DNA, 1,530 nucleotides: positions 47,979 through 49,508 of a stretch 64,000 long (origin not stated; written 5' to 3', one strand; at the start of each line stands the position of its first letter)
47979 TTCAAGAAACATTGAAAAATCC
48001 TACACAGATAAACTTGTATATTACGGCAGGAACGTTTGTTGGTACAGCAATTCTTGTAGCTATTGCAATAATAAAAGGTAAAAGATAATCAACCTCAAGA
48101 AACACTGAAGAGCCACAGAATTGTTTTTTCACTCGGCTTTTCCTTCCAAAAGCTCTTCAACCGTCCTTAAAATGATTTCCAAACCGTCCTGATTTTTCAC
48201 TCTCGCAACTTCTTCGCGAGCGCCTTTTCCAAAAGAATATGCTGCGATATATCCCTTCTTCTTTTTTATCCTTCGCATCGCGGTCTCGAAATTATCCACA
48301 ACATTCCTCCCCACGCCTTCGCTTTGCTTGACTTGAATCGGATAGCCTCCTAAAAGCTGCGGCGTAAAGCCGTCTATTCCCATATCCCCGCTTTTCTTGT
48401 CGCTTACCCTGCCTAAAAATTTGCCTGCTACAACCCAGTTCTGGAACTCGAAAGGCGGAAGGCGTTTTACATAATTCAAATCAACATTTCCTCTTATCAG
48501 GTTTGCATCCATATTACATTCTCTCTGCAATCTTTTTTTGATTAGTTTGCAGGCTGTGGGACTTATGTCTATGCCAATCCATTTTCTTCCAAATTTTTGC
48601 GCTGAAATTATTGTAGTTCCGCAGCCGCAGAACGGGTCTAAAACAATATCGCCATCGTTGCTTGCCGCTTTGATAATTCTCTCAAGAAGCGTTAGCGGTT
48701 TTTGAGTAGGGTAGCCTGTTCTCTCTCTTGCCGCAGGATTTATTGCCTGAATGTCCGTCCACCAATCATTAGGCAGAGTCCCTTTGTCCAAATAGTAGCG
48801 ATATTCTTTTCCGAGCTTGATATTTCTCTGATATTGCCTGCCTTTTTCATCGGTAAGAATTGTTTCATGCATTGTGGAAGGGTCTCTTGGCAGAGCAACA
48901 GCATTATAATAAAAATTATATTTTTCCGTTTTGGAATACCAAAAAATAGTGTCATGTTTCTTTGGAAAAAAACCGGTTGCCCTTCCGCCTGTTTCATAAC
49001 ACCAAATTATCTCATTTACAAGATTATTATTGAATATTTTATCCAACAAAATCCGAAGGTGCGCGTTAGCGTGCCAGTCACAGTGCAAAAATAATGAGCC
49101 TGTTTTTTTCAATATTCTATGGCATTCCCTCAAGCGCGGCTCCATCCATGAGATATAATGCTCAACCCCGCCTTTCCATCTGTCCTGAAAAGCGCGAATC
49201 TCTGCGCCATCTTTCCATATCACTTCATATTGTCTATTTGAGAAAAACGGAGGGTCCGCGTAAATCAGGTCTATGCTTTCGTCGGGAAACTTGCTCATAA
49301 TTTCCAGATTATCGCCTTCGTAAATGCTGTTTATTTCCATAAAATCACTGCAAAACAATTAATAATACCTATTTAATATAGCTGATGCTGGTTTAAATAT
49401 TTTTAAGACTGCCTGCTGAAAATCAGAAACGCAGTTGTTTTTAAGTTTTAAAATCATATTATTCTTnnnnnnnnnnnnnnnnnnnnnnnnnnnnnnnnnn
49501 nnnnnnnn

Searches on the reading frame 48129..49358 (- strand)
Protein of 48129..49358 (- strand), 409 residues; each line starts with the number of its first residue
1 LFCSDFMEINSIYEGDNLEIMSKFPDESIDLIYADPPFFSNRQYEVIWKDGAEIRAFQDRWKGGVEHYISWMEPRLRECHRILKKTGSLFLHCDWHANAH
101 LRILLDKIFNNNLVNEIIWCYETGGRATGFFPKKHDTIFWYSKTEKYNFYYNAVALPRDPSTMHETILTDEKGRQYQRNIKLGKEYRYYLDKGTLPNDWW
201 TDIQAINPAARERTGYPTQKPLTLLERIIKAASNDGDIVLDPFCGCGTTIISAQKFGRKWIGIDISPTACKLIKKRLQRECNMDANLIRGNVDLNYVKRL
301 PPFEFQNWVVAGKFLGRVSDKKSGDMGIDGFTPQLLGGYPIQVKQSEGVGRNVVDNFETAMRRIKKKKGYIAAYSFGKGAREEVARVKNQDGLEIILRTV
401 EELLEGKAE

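Call 3: search_protein_families(library=pfam, proteins=[window:48129-49358:-], max_evalue=1)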
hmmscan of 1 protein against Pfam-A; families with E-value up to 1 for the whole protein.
window:48129-49358:- (409 aa): 16 families
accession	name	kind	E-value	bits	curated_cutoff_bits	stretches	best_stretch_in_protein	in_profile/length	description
PF01555.25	N6_N4_Mtase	-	6.8e-54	183.6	26.7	1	29-275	1-221/221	DNA methylase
PF08241.18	Methyltransf_11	-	4.7e-06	27.6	21.2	1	244-285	5-44/95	Methyltransferase domain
PF13649.12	Methyltransf_25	-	7.7e-06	27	27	1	239-292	1-55/97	Methyltransferase domain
PF13847.12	Methyltransf_31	-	2.4e-05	24.5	27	1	234-280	2-51/145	Methyltransferase domain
PF04471.18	Mrr_cat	-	4.6e-05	24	21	1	321-403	29-111/115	Restriction endonuclease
PF02475.24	TRM5-TYW2_MTfase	-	0.00021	21.7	28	1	229-277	30-80/164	TRM5/TYW2 methyltransferase domain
PF01170.24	UPF0020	-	0.00048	20.3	22.3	1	233-297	26-89/197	RMKL-like, methyltransferase domain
PF09445.16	Methyltransf_15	-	0.00048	20.2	22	1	238-278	3-43/165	RNA cap guanine-N2 methyltransferase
PF03602.21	Cons_hypoth95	-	0.001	19.2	24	1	13-48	96-133/182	Conserved hypothetical protein 95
PF02353.26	CMAS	-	0.0041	16.9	27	1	231-282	58-110/273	Mycolic acid cyclopropane synthetase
PF02086.21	MethyltransfD12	-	0.007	16.6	22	1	223-277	7-62/253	D12 class N6 adenine-specific DNA methyltransferase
PF08242.18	Methyltransf_12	-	0.016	16.4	30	1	244-291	5-54/98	Methyltransferase domain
PF22722.2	NA-iREase1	-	0.044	14.2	27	1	321-404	20-105/106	NACHT-associated inactive Restriction Endonuclease 1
PF06325.19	PrmA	-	0.088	12.7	22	1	218-278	148-205/296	Ribosomal protein L11 methyltransferase (PrmA)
PF05175.20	MTS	-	0.12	12.4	23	0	19-45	89-117/170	Methyltransferase small domain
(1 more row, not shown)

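Call 4: search_protein_families(library=ncbifam, proteins=[window:48129-49358:-], max_evalue=1)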
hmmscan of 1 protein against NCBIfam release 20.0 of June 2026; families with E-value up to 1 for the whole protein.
window:48129-49358:- (409 aa): 27 families (the best 25 are shown)
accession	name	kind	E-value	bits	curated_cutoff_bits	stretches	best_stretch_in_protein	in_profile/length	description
NF008572.0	PRK11524.1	equivalog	1.3e-38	132.8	292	1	9-286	14-265/294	adenine-specific DNA-methyltransferase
NF050803.1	DnaMtaseCcrMCaul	equivalog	6.8e-36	123.9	830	2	194-295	161-265/350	adenine-specific DNA-methyltransferase CcrM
NF010253.0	PRK13699.1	subfamily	1.4e-19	70.7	244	2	184-277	112-205/226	DNA methyltransferase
TIGR01177.1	TIGR01177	hypoth_equivalog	2.7e-06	26.9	316.55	1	234-281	181-228/330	TIGR01177 family methyltransferase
NF043040.1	corrin_prot_MT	hypoth_equivalog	2.3e-05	23.9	180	1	225-285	31-92/216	corrinoid protein-associated methyltransferase CpaM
TIGR03534.1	RF_mod_PrmC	equivalog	9.2e-05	22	199.1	1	223-292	75-147/253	peptide chain release factor N(5)-glutamine methyltransferase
NF047732.1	tRNAMtaseTrm5bMeth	equivalog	9.9e-05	21.5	500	1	227-278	191-240/337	tRNA (guanine(37)-N1)-methyltransferase Trm5b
NF011529.0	PRK14968.1-3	equivalog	0.00016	21.2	162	1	217-280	19-79/198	putative methyltransferase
NF011527.0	PRK14968.1-1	equivalog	0.00034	20.4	242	0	19-93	84-151/192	putative methyltransferase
NF045667.1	MTase_DVU1556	equivalog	0.00077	19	155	1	224-276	10-64/213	DVU_1556 family methyltransferase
TIGR01934.1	MenG_MenH_UbiE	subfamily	0.0017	17.7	158.35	1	232-291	36-96/223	ubiquinone/menaquinone biosynthesis methyltransferase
NF001244.0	PRK00216.1-5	equivalog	0.0035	16.7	216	1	231-291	44-108/236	bifunctional demethylmenaquinone methyltransferase/2-methoxy-6-polyprenyl-1,4-benzoquinol methylase UbiE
NF008748.0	PRK11783.1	equivalog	0.0042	15.4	466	1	235-254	192-211/704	bifunctional 23S rRNA (guanine(2069)-N(7))-methyltransferase RlmK/23S rRNA (guanine(2445)-N(2))-methyltransferase RlmL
TIGR02021.1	BchM-ChlM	equivalog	0.012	15.1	158.9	1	223-283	43-102/218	magnesium protoporphyrin IX methyltransferase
NF040539.1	AST_met_ArsM_2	exception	0.019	14.8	240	1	232-284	53-105/262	putative arsinothricin biosynthesis methyltransferase ArsM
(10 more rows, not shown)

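Call 5: search_solved_structures(query=window:48129-49358:-, max_evalue=1, show_alignments=2)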
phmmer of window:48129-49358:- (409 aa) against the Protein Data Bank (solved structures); distinct sequences matched with E-value up to 1: 33.
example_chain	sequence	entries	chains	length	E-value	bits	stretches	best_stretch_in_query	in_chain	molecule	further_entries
1eg2_A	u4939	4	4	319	1.3e-27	99.9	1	15-277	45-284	MODIFICATION METHYLASE RSRI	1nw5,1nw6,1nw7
1nw8_A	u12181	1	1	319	1.3e-27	99.9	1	15-277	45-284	MODIFICATION METHYLASE RSRI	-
9c3u_A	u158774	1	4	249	8.6e-27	97.3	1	15-277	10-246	Methyltransferase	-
8urk_A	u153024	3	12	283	1.2e-26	96.8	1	15-277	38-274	Methyltransferase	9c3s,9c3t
6pbd_A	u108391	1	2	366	1.3e-26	96.7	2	11-163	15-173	Modification methylase CcrMI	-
2zie_A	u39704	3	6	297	1.4e-17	66.9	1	9-281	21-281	Putative modification methylase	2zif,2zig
1g60_A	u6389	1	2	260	2.6e-16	62.7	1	7-266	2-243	Adenine-specific Methyltransferase MboIIA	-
8s9m_A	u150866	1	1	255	5.5e-14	55.1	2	206-278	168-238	DNA cytosine-N4 methyltransferase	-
8s9n_A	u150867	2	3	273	7.2e-14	54.7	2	206-278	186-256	DNA cytosine-N4 methyltransferase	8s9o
5hek_A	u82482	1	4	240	3.2e-12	49.3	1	210-278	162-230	Adenine specific DNA methyltransferase (DpnA)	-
5hfj_A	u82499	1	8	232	3.5e-12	49.1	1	210-277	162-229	Adenine specific DNA methyltransferase (DpnA)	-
6k0w_B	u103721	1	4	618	4.6e-10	42.1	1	56-148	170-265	Adenine specific DNA methyltransferase (Mod)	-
1boo_A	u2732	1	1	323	8e-10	41.3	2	10-45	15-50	PROTEIN (N-4 CYTOSINE-SPECIFIC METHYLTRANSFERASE PVU II)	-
4zcf_A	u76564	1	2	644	5.3e-08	35.3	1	13-145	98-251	Restriction endonuclease EcoP15I, modification subunit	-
7dsu_A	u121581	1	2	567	9.6e-08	34.5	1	21-141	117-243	Mbo45V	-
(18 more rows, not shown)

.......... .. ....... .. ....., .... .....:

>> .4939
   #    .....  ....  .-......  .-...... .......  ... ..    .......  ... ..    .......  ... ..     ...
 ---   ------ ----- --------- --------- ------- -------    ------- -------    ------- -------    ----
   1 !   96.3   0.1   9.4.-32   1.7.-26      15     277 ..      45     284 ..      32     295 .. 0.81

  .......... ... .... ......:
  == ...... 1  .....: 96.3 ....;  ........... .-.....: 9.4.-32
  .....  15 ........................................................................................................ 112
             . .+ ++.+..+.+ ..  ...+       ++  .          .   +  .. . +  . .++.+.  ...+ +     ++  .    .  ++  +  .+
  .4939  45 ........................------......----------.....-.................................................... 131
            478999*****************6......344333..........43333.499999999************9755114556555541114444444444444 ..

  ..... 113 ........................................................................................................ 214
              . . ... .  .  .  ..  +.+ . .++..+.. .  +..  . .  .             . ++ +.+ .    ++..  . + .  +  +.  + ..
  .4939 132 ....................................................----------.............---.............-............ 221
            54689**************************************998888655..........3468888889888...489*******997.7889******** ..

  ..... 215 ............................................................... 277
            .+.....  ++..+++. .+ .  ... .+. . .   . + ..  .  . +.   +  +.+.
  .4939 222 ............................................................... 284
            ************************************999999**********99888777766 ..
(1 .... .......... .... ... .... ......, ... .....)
